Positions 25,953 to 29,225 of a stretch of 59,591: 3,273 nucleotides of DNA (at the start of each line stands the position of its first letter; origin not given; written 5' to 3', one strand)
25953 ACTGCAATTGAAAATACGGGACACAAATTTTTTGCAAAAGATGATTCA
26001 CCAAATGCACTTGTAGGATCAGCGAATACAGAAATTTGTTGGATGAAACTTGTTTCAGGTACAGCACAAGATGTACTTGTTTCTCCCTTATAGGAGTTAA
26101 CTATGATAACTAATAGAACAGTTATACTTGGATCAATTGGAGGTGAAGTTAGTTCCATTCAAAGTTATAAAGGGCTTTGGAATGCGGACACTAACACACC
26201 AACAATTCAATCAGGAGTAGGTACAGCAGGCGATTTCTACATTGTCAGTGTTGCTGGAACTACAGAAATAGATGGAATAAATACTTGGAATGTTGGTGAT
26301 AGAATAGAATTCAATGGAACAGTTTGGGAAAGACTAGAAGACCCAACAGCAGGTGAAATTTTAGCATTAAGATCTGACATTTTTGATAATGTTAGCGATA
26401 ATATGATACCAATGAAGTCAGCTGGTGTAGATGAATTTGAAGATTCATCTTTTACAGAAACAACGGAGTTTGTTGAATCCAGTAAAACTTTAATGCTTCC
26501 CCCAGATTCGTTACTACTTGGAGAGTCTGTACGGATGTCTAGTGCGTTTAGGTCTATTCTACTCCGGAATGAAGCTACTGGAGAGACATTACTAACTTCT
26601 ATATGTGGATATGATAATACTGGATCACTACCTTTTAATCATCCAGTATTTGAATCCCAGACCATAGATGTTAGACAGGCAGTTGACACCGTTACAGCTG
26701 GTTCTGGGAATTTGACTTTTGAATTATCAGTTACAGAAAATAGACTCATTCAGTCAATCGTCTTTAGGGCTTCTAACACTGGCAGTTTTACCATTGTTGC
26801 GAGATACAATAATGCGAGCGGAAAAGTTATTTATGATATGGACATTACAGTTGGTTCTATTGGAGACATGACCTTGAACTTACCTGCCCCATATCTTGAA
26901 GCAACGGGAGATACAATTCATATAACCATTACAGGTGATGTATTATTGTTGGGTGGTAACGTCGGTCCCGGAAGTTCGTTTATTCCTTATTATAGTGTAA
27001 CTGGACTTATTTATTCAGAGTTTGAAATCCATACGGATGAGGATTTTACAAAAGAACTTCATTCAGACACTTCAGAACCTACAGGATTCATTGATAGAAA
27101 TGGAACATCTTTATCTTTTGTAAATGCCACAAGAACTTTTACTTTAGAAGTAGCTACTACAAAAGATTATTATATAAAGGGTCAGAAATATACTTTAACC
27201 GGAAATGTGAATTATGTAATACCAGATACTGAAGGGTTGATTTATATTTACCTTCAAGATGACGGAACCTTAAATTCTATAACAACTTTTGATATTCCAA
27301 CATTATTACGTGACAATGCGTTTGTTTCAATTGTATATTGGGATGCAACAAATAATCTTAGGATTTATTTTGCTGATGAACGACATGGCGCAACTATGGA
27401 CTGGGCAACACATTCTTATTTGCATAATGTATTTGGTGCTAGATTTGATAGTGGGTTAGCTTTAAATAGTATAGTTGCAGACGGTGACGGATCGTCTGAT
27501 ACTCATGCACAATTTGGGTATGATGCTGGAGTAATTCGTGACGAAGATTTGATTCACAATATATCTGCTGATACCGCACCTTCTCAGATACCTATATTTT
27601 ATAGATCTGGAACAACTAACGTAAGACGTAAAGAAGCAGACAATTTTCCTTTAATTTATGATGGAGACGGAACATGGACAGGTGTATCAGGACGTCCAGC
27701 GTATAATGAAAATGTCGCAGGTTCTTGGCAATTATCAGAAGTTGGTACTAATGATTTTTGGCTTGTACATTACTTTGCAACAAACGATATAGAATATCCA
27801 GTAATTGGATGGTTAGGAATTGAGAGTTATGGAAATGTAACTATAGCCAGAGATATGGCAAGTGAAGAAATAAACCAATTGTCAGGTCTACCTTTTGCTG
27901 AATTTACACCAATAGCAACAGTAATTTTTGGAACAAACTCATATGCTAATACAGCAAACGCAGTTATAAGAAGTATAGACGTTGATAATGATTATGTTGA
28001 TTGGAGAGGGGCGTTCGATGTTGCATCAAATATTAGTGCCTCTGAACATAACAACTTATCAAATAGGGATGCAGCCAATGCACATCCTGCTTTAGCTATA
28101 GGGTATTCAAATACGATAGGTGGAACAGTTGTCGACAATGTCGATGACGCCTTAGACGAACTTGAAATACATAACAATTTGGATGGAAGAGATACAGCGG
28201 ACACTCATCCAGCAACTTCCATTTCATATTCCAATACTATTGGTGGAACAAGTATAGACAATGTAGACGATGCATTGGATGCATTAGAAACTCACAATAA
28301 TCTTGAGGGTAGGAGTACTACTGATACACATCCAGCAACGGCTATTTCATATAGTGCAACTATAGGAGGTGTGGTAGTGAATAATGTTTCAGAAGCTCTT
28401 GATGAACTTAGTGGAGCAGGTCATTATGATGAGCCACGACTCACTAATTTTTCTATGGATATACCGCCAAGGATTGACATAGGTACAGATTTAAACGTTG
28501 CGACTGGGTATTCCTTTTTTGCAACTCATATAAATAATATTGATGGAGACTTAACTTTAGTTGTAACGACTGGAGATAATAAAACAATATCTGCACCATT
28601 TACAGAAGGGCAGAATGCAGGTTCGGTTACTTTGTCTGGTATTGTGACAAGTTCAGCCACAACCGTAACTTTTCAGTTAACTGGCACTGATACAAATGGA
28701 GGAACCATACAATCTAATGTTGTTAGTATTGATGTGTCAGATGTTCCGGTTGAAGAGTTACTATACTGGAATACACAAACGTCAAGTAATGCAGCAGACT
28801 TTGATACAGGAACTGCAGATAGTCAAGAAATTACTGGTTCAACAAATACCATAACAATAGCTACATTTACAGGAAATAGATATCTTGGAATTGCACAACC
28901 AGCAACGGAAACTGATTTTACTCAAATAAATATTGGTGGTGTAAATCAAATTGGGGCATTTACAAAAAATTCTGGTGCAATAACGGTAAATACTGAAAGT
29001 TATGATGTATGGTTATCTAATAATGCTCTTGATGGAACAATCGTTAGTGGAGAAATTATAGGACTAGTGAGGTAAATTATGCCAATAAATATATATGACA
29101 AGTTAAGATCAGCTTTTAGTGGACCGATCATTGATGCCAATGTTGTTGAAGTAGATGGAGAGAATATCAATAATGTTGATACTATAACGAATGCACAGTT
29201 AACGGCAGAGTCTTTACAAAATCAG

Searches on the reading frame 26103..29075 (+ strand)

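Call 16: search_protein_families(library=phrogs, proteins=[window:26103-29075:+], max_evalue=0.001)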
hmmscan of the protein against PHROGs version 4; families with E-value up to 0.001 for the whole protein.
window:26103-29075:+ (990 aa): 2 families
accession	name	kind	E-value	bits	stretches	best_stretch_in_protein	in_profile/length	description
phrog_31460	-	tail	5.3e-12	46.8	1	16-83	74-141/288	tail protein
phrog_13892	-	tail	2.1e-11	44.6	1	17-78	482-545/676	minor tail protein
